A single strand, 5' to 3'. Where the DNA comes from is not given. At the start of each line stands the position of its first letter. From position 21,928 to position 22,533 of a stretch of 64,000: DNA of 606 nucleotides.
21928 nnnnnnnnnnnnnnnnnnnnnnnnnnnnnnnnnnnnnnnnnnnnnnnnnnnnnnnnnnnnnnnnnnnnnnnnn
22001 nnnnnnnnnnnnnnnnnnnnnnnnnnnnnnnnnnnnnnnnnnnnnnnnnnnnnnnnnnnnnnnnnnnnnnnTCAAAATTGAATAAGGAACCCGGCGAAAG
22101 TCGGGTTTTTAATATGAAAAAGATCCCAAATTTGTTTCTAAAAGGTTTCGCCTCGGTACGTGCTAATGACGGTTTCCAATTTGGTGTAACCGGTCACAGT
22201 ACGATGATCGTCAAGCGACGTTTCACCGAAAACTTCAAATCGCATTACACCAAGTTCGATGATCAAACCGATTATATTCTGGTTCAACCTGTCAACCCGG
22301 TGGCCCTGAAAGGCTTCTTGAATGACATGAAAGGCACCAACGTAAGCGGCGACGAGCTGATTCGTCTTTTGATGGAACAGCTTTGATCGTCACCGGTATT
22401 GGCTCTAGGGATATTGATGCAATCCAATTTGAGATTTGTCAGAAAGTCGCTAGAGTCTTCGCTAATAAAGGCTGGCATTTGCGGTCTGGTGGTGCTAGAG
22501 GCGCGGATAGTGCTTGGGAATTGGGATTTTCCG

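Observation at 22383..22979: Standalone SLOG/DprA-like domain protein: candidate sponge for NAD-derived immune signals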

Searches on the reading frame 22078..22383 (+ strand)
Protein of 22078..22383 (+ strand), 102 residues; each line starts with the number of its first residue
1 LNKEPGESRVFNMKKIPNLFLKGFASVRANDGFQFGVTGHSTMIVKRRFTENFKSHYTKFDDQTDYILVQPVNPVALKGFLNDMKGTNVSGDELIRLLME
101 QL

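Call 11: search_protein_families(library=pfam, proteins=[window:22078-22383:+], max_evalue=0.01)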
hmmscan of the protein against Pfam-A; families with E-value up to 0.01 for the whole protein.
window:22078-22383:+ (102 aa): 0 families

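Call 12: search_protein_families(library=phrogs, proteins=[window:22078-22383:+], max_evalue=0.001)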
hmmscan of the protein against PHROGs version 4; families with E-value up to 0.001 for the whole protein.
window:22078-22383:+ (102 aa): 0 families

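Call 88: find_homologous_proteins(query=window:22078-22383:+, max_evalue=0.001)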
Query window:22078-22383:+ (102 aa): 6 proteins with E <= 0.001 among 18 candidates.
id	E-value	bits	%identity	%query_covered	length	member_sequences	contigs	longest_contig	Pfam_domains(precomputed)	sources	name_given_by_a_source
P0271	7.7e-53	194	100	88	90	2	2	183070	-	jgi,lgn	jgi:hypothetical protein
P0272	1.0e-47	178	91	88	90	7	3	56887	-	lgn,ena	-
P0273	2.8e-43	164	83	88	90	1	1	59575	-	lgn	-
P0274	3.9e-43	163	83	88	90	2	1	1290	-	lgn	-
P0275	5.5e-40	153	79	88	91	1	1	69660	-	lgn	-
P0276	1.7e-35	139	70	88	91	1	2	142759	-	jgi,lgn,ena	-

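Call 99: predict_structure(alignment_id=A4)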
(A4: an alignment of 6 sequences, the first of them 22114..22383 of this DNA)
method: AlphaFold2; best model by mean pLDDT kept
length: 90 residues; sequences in the alignment: 6
mean_pLDDT: 49.7   pTM: 0.32
mean pLDDT of the five models: 49.7, 45.1, 43.8, 41.8, 39.0
residues with pLDDT >= 90: 0; 70-90: 5; 50-70: 32; < 50: 53
segments of 3 or more residues with pLDDT < 50: 1-11, 15-49, 51-55
pLDDT, mean of each block of 10 residues (from residue 1): 32 49 44 37 44 49 66 66 60
secondary structure, 60 per line:
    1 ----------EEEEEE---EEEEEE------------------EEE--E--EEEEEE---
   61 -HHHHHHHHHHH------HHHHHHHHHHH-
elements in order: E11-16 E20-25 E44-46 E52-57 H62-72 H79-89
